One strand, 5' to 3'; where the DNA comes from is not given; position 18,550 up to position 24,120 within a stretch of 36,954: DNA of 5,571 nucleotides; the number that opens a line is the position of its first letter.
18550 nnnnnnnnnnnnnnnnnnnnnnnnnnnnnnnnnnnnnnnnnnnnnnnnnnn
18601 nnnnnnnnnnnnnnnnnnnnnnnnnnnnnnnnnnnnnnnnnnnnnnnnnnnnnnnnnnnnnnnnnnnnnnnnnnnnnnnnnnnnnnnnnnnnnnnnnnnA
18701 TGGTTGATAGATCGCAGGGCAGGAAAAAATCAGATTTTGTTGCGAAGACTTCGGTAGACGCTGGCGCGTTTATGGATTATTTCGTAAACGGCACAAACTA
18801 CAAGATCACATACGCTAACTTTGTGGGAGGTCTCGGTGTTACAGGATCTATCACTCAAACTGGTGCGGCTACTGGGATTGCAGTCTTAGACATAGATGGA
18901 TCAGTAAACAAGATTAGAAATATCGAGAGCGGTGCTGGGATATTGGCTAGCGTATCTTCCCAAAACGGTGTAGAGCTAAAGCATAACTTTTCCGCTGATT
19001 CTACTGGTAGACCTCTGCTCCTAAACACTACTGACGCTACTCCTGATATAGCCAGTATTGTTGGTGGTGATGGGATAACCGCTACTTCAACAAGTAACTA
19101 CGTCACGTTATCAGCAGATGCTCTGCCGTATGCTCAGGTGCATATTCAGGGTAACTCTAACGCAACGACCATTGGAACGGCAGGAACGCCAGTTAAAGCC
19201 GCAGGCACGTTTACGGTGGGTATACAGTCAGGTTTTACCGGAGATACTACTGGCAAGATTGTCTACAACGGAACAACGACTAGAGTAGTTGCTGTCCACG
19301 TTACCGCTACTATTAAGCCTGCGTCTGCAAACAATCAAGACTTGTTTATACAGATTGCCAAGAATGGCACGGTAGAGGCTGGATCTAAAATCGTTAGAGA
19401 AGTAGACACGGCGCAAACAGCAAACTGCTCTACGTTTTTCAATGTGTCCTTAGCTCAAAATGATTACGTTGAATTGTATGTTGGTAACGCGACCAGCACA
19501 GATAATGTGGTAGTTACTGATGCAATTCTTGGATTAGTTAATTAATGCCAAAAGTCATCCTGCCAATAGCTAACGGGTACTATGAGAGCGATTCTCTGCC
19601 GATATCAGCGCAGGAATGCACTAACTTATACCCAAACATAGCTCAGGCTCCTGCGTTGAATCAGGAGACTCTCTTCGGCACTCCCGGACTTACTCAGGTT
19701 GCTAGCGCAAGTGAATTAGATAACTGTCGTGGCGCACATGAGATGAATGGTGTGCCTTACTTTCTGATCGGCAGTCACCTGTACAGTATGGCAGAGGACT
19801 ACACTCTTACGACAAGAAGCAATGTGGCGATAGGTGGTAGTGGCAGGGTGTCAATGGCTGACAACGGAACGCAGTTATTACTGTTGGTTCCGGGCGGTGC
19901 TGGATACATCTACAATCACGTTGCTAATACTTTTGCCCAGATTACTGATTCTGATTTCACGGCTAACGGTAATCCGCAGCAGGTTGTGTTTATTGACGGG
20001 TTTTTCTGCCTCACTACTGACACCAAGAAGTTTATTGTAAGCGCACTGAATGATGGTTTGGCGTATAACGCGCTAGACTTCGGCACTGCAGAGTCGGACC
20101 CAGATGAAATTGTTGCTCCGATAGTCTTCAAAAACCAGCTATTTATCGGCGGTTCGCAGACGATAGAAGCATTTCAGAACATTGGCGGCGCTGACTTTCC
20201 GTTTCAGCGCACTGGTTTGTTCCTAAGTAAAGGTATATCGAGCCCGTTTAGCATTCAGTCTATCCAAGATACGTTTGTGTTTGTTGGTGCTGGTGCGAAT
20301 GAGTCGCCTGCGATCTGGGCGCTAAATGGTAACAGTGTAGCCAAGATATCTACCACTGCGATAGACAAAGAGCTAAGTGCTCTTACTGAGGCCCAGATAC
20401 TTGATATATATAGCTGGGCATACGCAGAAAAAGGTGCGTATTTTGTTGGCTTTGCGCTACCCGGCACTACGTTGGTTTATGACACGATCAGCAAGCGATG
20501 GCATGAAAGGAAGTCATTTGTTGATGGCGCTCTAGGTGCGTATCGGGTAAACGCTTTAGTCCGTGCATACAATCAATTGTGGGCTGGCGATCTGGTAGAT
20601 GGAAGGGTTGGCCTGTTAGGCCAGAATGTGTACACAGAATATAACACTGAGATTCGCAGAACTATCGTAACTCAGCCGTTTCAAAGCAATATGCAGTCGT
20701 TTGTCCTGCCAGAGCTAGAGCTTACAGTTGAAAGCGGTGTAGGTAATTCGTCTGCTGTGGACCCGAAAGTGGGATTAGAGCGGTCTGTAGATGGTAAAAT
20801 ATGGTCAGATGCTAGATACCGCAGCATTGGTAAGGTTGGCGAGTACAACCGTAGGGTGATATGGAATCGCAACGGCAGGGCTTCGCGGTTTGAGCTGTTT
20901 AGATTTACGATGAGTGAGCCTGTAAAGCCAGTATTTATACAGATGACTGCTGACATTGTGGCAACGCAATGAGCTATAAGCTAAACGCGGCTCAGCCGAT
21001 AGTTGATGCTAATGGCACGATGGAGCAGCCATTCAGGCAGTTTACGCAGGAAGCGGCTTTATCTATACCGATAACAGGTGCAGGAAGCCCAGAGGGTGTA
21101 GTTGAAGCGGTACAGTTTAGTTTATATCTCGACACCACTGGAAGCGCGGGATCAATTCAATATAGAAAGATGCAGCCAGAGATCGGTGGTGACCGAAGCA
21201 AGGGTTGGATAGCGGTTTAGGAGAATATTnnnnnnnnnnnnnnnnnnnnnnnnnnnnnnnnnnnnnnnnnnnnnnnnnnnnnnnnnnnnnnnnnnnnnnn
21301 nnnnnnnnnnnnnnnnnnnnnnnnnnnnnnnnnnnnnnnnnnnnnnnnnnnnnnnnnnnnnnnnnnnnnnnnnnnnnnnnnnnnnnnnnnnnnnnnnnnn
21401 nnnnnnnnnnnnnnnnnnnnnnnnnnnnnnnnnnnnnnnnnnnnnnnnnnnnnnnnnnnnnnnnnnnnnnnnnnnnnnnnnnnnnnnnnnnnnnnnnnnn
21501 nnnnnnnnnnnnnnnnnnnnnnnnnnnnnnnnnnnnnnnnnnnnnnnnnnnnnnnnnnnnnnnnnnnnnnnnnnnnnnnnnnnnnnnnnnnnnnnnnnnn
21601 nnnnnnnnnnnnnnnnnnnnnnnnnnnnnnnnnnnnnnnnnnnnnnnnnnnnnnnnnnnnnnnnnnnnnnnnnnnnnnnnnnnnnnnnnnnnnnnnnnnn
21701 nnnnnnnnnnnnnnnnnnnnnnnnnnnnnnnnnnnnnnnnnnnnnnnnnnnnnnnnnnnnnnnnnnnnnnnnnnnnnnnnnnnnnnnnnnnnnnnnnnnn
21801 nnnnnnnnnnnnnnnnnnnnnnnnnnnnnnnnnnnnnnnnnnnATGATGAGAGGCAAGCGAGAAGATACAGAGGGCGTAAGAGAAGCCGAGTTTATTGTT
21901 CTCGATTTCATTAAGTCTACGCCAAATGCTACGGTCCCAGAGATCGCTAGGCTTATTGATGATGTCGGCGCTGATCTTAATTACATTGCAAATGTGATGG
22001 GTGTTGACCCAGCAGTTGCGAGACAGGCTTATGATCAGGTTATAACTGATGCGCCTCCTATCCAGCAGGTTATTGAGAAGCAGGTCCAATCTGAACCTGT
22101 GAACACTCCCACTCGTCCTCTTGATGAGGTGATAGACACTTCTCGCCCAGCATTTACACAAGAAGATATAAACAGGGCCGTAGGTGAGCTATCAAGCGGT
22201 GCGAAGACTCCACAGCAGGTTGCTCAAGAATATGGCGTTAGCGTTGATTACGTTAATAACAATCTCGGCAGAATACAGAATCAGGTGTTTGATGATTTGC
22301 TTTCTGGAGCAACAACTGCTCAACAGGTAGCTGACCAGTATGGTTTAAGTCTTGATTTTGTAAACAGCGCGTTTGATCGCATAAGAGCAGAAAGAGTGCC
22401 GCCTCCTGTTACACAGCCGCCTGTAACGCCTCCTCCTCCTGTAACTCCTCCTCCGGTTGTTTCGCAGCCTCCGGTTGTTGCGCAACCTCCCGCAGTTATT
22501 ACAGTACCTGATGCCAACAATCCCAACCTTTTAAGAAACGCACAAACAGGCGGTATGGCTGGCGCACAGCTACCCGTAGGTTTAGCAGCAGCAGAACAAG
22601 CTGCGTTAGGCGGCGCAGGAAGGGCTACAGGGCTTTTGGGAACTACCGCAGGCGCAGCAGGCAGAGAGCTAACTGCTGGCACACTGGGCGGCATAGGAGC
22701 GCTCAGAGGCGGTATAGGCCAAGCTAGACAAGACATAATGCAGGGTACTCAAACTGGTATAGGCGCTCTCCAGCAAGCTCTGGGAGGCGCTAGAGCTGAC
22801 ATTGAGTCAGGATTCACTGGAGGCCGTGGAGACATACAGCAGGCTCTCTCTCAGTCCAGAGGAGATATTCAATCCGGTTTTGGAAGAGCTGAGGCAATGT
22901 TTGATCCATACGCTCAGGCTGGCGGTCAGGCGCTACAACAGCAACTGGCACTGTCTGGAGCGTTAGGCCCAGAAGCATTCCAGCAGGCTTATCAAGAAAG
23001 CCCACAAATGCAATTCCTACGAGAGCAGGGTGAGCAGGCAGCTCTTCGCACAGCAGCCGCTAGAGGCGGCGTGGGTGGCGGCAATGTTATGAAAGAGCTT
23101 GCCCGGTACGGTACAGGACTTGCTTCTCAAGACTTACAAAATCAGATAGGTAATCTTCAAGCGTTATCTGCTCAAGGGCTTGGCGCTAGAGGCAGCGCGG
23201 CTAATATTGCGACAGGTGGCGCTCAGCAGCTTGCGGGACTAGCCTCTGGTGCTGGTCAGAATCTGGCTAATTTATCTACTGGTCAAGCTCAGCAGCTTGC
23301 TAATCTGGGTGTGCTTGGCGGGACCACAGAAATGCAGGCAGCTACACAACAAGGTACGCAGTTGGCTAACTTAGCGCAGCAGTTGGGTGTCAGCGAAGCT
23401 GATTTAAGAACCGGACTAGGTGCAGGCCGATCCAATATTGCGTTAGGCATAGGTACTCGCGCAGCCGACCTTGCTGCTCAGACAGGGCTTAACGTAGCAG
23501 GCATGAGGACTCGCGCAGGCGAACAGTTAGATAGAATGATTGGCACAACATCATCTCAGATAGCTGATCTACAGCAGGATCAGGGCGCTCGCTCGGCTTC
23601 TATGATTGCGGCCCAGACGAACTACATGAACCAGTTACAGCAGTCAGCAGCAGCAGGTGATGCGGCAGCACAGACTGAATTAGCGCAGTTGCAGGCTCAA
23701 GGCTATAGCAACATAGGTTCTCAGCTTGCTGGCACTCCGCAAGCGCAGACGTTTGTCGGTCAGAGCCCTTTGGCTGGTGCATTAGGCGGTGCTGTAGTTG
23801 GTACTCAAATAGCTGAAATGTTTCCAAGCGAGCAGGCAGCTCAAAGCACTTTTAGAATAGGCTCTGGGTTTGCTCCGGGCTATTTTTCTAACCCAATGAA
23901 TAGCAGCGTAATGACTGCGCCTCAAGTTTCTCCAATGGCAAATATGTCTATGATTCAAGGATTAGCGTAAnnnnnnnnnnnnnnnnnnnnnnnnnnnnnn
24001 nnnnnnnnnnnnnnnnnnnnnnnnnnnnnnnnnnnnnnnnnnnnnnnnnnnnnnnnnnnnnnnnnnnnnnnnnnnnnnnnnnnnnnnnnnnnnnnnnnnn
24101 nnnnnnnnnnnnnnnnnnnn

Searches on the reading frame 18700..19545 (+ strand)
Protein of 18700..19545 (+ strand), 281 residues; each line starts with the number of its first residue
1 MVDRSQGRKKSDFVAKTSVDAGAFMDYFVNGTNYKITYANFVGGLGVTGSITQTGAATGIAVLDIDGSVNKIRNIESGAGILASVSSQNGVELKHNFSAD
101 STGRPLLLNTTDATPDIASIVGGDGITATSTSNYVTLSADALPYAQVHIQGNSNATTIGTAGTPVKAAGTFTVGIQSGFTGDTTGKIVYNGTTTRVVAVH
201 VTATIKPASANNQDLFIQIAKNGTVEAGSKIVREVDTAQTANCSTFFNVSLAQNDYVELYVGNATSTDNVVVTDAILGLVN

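Call 8: search_protein_families(library=pfam, proteins=[window:18700-19545:+], max_evalue=0.1)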
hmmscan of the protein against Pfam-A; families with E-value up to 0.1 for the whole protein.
window:18700-19545:+ (281 aa): 0 families

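Call 9: search_protein_families(library=phrogs, proteins=[window:18700-19545:+], max_evalue=0.1)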
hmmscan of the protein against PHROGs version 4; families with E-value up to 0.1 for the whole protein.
window:18700-19545:+ (281 aa): 3 families
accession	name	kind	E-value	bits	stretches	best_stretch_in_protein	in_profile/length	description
phrog_16509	-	unknown function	1.1e-12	48.5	1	136-280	261-411/414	-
phrog_24754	-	tail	3.5e-05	24.8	1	157-273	72-191/202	tail fiber protein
phrog_22707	-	unknown function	0.09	13.7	0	169-211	13-55/139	-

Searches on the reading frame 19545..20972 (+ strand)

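Call 77: search_protein_families(library=phrogs, proteins=[window:19545-20972:+], max_evalue=0.001)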
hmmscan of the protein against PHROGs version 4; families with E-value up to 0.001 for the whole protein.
window:19545-20972:+ (475 aa): 2 families
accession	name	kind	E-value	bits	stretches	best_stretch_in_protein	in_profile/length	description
phrog_578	-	connector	9.5e-115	384.9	1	1-471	1-469/486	head closure Hc3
phrog_19101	-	unknown function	2.6e-06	27.1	1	403-474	522-593/595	-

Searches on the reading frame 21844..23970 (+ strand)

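Call 77: search_protein_families(library=phrogs, proteins=[window:21844-23970:+], max_evalue=0.001)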
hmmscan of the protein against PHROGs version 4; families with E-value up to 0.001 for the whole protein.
window:21844-23970:+ (708 aa): 1 family
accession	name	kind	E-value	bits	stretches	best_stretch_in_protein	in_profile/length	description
phrog_598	-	DNA, RNA and nucleotide metabolism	5.1e-17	63.3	1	343-488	46-191/240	DNA ejection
